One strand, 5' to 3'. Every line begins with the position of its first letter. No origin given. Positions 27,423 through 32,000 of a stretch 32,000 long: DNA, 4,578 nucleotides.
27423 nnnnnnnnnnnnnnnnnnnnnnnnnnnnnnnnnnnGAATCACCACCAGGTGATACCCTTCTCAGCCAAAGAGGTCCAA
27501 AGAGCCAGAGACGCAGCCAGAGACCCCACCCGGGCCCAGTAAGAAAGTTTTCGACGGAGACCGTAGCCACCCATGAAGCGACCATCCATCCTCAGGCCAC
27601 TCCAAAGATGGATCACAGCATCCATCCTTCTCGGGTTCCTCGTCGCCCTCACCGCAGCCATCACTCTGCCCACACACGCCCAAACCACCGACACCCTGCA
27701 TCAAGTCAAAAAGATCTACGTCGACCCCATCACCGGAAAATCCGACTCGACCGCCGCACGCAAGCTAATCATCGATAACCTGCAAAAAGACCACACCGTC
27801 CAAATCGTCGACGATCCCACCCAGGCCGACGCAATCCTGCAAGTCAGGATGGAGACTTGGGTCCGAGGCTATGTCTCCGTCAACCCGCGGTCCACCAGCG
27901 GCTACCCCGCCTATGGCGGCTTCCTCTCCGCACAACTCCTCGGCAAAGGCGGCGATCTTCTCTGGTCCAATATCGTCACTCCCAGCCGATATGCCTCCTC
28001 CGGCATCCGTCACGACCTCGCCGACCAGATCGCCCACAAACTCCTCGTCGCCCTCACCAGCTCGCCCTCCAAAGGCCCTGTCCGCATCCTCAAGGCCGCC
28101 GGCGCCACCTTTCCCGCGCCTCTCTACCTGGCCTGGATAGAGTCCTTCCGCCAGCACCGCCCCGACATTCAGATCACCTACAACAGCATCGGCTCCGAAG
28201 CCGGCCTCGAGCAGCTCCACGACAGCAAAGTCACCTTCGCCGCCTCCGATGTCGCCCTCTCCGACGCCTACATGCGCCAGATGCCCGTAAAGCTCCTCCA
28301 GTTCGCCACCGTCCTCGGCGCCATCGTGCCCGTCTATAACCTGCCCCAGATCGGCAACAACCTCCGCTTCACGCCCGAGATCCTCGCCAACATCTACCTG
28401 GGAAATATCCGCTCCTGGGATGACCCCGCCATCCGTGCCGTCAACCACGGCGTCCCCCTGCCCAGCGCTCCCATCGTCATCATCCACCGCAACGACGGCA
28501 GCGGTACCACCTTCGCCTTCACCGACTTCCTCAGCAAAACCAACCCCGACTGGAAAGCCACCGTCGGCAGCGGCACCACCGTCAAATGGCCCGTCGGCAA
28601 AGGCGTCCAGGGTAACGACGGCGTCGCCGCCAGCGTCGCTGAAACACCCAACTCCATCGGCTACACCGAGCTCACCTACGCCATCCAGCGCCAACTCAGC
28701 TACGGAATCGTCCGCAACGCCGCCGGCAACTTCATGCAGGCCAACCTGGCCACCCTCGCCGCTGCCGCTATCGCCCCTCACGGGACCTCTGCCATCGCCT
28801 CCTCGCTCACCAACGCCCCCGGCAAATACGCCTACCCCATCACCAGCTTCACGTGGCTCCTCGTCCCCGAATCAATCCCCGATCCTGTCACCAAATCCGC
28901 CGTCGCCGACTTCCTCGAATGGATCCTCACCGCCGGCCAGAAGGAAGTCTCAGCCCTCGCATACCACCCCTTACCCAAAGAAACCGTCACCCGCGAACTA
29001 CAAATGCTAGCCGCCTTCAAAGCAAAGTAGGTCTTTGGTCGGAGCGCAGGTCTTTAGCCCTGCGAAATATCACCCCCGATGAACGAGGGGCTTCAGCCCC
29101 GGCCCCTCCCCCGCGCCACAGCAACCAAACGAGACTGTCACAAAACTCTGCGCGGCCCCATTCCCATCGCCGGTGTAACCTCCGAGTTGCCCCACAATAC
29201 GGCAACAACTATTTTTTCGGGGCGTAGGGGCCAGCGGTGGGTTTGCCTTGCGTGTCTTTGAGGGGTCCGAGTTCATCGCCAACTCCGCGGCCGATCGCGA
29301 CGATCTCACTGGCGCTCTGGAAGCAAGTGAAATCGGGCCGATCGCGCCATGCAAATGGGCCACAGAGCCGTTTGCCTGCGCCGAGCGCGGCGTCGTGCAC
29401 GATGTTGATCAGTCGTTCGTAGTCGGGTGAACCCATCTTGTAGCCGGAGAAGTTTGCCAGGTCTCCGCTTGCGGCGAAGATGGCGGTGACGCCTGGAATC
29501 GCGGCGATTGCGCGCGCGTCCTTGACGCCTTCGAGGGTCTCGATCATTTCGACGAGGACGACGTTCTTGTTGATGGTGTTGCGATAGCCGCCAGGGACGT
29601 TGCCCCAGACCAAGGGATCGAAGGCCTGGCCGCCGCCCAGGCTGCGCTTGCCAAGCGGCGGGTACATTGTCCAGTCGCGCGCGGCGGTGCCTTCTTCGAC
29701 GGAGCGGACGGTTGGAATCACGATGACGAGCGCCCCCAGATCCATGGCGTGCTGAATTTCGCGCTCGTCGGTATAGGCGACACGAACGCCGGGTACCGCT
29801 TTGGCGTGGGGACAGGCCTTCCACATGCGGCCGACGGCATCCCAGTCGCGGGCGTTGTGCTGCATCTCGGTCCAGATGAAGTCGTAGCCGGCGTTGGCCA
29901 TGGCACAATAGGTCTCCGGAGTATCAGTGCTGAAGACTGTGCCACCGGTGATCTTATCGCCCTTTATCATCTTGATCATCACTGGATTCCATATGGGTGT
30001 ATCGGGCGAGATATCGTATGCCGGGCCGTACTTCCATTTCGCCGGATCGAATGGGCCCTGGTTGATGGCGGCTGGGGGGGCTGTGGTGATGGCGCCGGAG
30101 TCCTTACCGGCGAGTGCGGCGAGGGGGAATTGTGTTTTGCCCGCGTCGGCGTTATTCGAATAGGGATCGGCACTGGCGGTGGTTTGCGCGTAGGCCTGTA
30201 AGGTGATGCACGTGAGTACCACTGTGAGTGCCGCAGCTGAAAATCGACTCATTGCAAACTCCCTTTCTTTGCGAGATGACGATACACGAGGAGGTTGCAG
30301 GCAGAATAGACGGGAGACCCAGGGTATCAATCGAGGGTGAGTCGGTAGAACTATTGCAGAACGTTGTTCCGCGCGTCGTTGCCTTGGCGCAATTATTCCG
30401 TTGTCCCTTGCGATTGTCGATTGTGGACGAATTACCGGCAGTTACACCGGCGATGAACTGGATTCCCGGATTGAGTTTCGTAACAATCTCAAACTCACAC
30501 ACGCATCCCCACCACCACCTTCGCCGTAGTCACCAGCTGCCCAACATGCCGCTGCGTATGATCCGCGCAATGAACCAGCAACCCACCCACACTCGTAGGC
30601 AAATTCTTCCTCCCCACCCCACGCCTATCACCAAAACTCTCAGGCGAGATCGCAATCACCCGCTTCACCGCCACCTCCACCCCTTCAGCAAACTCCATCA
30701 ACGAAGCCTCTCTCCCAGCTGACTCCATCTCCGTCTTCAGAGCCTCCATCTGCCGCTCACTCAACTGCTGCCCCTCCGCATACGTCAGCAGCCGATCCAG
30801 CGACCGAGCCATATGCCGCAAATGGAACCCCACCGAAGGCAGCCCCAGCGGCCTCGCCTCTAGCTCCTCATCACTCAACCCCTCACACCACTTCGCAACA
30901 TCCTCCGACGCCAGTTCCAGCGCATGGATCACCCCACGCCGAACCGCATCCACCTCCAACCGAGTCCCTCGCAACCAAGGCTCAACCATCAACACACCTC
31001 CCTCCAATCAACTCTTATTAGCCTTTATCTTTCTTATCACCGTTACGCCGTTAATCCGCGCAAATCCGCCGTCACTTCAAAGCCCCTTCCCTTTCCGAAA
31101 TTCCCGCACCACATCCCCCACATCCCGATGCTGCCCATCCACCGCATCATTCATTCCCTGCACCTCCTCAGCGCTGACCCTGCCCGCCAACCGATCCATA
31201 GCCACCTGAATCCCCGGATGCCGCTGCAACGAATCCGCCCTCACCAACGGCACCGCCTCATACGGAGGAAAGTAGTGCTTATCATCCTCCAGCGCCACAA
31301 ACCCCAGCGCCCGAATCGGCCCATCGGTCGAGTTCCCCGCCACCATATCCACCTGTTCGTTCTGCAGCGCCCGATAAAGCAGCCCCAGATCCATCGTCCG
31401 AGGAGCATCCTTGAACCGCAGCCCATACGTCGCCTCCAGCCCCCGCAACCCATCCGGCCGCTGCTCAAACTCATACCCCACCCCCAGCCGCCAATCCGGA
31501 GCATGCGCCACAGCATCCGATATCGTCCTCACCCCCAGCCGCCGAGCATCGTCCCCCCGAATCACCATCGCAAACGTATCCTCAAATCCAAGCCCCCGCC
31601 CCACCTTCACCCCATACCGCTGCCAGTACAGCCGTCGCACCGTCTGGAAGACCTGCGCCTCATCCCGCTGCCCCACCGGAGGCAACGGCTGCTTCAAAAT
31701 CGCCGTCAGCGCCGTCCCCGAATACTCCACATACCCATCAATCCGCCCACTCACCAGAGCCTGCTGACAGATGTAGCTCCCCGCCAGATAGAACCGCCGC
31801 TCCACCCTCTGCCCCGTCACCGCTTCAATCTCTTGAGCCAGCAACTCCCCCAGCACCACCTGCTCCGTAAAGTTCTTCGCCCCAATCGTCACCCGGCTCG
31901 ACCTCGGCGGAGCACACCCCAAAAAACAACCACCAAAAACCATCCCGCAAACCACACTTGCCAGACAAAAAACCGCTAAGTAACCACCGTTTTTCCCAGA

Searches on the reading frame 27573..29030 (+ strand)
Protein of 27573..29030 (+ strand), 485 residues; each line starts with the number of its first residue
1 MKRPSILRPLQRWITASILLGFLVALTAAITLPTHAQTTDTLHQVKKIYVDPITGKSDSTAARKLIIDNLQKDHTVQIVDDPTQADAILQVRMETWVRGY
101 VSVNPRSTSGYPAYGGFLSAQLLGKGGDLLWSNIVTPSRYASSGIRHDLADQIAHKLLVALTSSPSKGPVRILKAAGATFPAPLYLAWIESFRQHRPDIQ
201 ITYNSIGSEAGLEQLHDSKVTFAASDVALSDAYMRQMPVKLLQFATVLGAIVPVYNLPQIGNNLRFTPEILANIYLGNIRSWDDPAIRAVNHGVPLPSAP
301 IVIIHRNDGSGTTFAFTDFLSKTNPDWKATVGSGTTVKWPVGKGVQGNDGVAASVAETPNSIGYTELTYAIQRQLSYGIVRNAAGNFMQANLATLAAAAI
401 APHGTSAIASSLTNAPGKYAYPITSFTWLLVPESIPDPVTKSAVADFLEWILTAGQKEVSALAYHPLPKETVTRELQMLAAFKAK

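Call 4: search_protein_families(library=pfam, proteins=[window:27573-29030:+])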
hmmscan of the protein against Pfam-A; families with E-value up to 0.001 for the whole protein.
window:27573-29030:+ (485 aa): 3 families
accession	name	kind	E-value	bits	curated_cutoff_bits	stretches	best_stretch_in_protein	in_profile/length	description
PF12849.12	PBP_like_2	-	8.2e-33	114.7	27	1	170-453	9-265/267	PBP superfamily domain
PF01547.30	SBP_bac_1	-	9.1e-19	69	26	1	177-457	7-306/307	Bacterial extracellular solute-binding protein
PF12727.12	PBP_like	-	3.6e-05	23.4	27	1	190-364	2-149/193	PBP superfamily domain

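Call 5: search_protein_families(library=ncbifam, proteins=[window:27573-29030:+])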
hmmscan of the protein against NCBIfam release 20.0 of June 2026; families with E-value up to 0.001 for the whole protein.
window:27573-29030:+ (485 aa): 4 families
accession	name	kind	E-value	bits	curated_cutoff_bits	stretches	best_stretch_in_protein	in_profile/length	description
TIGR00975.1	3a0107s03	equivalog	5.9e-102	341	205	1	173-480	1-312/315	phosphate ABC transporter substrate-binding protein PstS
NF008171.0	PRK10918.1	equivalog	1.3e-76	257.9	339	1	172-483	28-334/346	phosphate ABC transporter substrate-binding protein PstS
TIGR02136.1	ptsS_2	subfamily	5.5e-20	71.7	206.6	1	171-466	39-294/295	phosphate ABC transporter substrate-binding protein PstS family protein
TIGR04505.1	PtsS_plasma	equivalog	6.8e-05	22.4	175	0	268-372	172-266/334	phosphate ABC transporter substrate-binding protein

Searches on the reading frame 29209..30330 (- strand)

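Call 4: search_protein_families(library=pfam, proteins=[window:29209-30330:-])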
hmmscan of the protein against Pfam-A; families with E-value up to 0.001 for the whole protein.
window:29209-30330:- (373 aa): 1 family
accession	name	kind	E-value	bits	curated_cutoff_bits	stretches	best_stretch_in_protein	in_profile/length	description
PF03328.21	HpcH_HpaI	-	2.3e-14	53.7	25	1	141-299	14-162/221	HpcH/HpaI aldolase/citrate lyase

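Call 5: search_protein_families(library=ncbifam, proteins=[window:29209-30330:-])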
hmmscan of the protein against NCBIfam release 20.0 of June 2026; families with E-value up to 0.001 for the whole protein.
window:29209-30330:- (373 aa): 4 families
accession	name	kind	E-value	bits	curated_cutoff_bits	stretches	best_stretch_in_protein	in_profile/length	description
NF007849.0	PRK10558.1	equivalog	8.9e-21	74.4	393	1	137-327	29-217/256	2-dehydro-3-deoxyglucarate aldolase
TIGR02311.1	HpaI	equivalog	1.9e-20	73.3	368.8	1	139-314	22-196/249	4-hydroxy-2-oxoheptanedioate aldolase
TIGR03239.1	GarL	equivalog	7.1e-20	71.6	406.75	1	137-326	22-209/249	2-dehydro-3-deoxyglucarate aldolase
NF007521.0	PRK10128.1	equivalog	2.5e-13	50.2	441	1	115-347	7-237/267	2-keto-3-deoxy-L-rhamnonate aldolase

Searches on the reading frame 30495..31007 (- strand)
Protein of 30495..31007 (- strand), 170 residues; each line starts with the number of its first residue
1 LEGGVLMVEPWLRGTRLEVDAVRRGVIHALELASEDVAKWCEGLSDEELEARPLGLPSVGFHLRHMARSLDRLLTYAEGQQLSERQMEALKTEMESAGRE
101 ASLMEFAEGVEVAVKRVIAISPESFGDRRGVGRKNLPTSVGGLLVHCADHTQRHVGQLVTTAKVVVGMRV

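Call 63: search_protein_families(library=pfam, proteins=[window:30495-31007:-], max_evalue=0.001)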
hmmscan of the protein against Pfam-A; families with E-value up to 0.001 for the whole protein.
window:30495-31007:- (170 aa): 3 families
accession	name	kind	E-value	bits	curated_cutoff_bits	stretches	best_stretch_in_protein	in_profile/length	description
PF12867.12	DinB_2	-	1.2e-13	52.1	24.8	1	30-158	2-128/128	DinB superfamily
PF05163.17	DinB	-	1.5e-06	28.7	23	1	36-161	18-141/165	DinB family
PF04978.18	MST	-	1.5e-05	25.9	27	1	28-158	4-140/149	Mycothiol-S-transferase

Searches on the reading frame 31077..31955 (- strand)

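Call 63: search_protein_families(library=pfam, proteins=[window:31077-31955:-], max_evalue=0.001)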
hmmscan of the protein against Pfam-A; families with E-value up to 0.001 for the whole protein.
window:31077-31955:- (292 aa): 1 family
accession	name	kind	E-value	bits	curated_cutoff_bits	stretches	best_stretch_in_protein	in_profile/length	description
PF04069.17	OpuAC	-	7.6e-49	167.1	21.2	1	21-288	2-256/257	Substrate binding domain of ABC-type glycine betaine transport system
